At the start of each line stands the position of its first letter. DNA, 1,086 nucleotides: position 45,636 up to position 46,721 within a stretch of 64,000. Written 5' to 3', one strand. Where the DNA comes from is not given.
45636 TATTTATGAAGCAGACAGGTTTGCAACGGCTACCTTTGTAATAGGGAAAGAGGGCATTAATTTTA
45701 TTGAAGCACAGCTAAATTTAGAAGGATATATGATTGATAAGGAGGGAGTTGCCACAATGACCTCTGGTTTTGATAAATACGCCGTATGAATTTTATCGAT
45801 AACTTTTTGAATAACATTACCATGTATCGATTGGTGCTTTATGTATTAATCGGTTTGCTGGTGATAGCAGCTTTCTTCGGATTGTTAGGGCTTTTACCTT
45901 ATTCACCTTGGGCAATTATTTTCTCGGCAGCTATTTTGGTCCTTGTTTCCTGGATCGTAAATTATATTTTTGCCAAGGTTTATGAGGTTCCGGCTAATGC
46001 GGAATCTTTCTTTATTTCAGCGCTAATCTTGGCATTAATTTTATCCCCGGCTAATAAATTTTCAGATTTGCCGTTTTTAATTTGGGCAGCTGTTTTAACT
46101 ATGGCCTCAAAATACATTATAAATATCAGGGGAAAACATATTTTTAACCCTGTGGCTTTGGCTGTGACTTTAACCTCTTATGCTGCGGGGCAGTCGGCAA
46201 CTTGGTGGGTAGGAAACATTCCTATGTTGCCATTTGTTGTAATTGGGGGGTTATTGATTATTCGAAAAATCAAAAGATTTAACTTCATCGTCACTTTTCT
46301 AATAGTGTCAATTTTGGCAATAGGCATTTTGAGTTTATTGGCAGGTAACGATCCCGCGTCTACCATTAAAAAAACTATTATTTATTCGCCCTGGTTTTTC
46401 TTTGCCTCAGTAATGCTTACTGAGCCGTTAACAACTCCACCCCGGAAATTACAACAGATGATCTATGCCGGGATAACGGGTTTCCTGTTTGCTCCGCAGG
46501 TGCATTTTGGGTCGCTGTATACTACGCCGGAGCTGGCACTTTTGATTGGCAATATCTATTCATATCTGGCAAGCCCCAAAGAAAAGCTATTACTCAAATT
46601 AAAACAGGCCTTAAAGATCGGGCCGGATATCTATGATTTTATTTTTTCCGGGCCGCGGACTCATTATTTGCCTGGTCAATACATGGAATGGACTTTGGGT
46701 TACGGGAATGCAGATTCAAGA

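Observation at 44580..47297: Extracytosolic flavinylation module: secreted FMN_bind protein (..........) + ApbE + membrane FAD/NAD(P) oxidoreductase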

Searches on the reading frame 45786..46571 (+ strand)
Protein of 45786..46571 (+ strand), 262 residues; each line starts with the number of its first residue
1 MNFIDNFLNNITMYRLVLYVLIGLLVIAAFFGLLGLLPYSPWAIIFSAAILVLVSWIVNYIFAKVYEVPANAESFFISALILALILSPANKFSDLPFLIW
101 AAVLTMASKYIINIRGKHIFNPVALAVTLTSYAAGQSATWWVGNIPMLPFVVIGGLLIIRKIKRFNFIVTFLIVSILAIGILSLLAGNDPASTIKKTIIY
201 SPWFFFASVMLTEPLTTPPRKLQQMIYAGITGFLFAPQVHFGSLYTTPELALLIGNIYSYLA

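Call 19: search_solved_structures(query=A1, max_evalue=1, show_alignments=4)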
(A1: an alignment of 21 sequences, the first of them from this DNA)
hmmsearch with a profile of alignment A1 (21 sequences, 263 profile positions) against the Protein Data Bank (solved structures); distinct sequences matched with E-value up to 1: 1.
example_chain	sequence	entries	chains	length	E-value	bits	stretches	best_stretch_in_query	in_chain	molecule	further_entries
8ahx_D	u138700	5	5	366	0.0042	20.1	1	148-257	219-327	Ion-translocating oxidoreductase complex subunit D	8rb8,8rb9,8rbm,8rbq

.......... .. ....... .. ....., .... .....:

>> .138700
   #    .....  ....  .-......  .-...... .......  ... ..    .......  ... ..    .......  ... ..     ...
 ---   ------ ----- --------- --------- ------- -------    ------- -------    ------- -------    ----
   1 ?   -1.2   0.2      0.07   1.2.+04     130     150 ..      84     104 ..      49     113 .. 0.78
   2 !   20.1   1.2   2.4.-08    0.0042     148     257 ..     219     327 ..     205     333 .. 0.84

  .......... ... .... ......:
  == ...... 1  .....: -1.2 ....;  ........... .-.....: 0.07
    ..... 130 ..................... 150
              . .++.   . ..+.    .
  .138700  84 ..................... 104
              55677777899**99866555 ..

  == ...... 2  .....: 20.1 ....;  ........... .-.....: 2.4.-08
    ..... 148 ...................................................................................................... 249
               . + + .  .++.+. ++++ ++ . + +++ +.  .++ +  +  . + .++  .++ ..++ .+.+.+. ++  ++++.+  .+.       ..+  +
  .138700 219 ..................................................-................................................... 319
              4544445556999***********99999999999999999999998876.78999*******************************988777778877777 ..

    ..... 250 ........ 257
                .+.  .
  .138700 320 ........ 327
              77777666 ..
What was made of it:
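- Tried and rejected: A profile of the membrane domain against PDB sequences reached only one RnfD, and only over its C-terminal half (call 19).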

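Call 48: predict_structure(alignment_id=A1)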
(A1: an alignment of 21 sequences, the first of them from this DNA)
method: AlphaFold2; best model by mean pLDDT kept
length: 262 residues; sequences in the alignment: 21
mean_pLDDT: 89.5   pTM: 0.88
mean pLDDT of the five models: 89.5, 88.7, 87.8, 87.5, 86.1
residues with pLDDT >= 90: 155; 70-90: 100; 50-70: 7; < 50: 0
segments of 3 or more residues with pLDDT < 50: none
pLDDT, mean of each block of 10 residues (from residue 1): 83 92 96 93 96 96 88 90 93 91 92 78 88 80 91 94 92 95 91 89 91 86 94 86 74 89 85
secondary structure, 60 per line:
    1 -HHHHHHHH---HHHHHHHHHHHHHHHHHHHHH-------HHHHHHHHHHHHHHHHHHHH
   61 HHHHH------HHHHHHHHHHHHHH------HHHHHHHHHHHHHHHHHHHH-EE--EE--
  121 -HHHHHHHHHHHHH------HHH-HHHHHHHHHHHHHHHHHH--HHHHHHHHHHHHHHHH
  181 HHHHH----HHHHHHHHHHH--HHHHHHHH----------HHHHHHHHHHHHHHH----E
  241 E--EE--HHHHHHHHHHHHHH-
elements in order: H2-9 H13-33 H41-65 H72-85 H92-111 H122-134 H145-162 H165-185 H190-200 H203-210 H221-235 H248-261
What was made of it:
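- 45786..46571 (+): Gene 3 N-terminal domain (residues 1-262): an RnfD/NqrB-fold membrane domain of about 10 helices. It has no covalent-FMN loop. The AlphaFold model has pLDDT 89.5 (call 48).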

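Call 50: fold_search(model_id=the predicted structure, library=pdb)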
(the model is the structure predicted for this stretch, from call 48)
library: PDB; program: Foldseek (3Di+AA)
matches with E <= 10: 171; with E <= 0.001: 12
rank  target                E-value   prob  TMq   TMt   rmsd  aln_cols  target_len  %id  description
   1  9eri_D                8.2e-07  1.00  0.71  0.60   5.2       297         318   18  Cryo-EM structure of sodium pumping Rnf complex from Acetobacterium woodii bound to NADH (released 2025-03-05)
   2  8ahx_D                1.5e-05  1.00  0.71  0.55   5.8       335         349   14  Cryo-EM structure of the nitrogen-fixation associated NADH:ferredoxin oxidoreductase RNF from Azotobacter vinelandii (released 2023-11-01)
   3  8rbq_D                5.9e-05  1.00  0.72  0.63   6.3       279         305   16  Cryo-EM structure of the NADH:ferredoxin oxidoreductase RNF from Azotobacter vinelandii, dithionite reduced (released 2024-06-26)
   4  9uuu_B                8.1e-05  1.00  0.62  0.44   6.3       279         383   16  Cryo-EM structure of Na+-translocating NADH-ubiquinone oxidoreductase from Vibrio cholerae reduced by NADH (released 2025-06-25)
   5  7xk3_B                9.2e-05  1.00  0.66  0.46   4.9       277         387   16  Cryo-EM structure of Na+-pumping NADH-ubiquinone oxidoreductase from Vibrio cholerae, state 1 (released 2022-07-20)
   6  7xk6_B                1.2e-04  1.00  0.65  0.43   4.8       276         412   16  Cryo-EM structure of Na+-pumping NADH-ubiquinone oxidoreductase from Vibrio cholerae, with aurachin D-42 (released 2022-07-20)
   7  7zc6_D                2.2e-04  1.00  0.72  0.63   4.4       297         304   16  Na+ - translocating ferredoxin: NAD+ reductase (Rnf) of C. tetanomorphum (released 2022-09-28)
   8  9lrr_B                2.5e-04  1.00  0.67  0.44   5.9       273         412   17  Cryo-EM structure of Na+-translocating NADH-ubiquinone oxidoreductase NqrB-G141A mutant from Vibrio cholerae with boun (released 2025-04-23)
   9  9ud3_B                3.4e-04  1.00  0.62  0.44   5.2       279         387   16  Cryo-EM structure of Na+-translocating NADH-ubiquinone oxidoreductase NqrB-T236Y mutant from Vibrio cholerae (released 2025-06-25)
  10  8a1x_B                4.4e-04  1.00  0.65  0.44   4.4       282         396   16  Sodium pumping NADH-quinone oxidoreductase with inhibitor DQA (released 2023-06-14)
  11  8ad0_B                4.6e-04  1.00  0.63  0.45   5.5       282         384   16  X-ray structure of Na+-NQR from Vibrio cholerae in different conformation at 3.1 A (released 2023-07-12)
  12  8acw_B                1.0e-03  1.00  0.71  0.51   5.4       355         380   15  X-ray structure of Na+-NQR from Vibrio cholerae at 3.4 A resolution (released 2023-07-12)
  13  8evu_B                1.1e-03  1.00  0.65  0.43   4.7       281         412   17  Cryo EM structure of Vibrio cholerae NQR (released 2022-11-16)
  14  8a1v_B                1.2e-03  1.00  0.67  0.46   5.6       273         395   17  Sodium pumping NADH-quinone oxidoreductase with substrate Q2 (released 2023-06-14)
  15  8a1t_B                1.7e-03  1.00  0.65  0.45   5.5       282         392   16  Sodium pumping NADH-quinone oxidoreductase (released 2023-06-14)
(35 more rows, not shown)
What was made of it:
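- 45786..46571 (+): The top 15 Foldseek hits are RnfD/NqrB with TMq 0.62-0.72 (call 50).
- Closest known: RnfD-RnfG-RnfC of RNF and NqrB-NqrC-NqrF of Na+-NQR. Same: The membrane domain has the RnfD/NqrB fold (call 50).
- Tried and rejected: The membrane domain had to be modelled and searched alone (calls 48, 50).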

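Call 74: search_protein_representatives(alignment_id=A1)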
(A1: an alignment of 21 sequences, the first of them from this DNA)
Query: 21 sequences, 263 profile positions. Proteins with E-value up to 0.001 (for the whole library): 2551; up to 1e-10: 1393; up to 1e-30: 593. The best 150 are listed.
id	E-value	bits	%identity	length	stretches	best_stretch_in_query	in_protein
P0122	2.1e-113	394.8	-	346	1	1-263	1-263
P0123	5.6e-109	380.3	-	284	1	1-263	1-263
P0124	1.9e-103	362.1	-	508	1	2-262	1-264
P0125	5.9e-102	357.2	-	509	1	1-263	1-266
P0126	3.0e-100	351.6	-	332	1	1-263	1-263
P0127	8.7e-99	346.9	-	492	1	1-263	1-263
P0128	1.6e-96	339.5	-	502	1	1-263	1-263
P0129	1.2e-95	336.5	-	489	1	2-263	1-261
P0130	3.1e-95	335.2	-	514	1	2-263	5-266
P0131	4.4e-93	328.2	-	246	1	1-234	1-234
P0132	1.5e-92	326.5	-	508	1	3-263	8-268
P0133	3.3e-90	318.7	-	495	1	1-263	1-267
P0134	1.9e-89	316.2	-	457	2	2-178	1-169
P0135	1.5e-88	313.3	-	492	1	14-262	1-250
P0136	2.1e-88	312.8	-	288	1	3-263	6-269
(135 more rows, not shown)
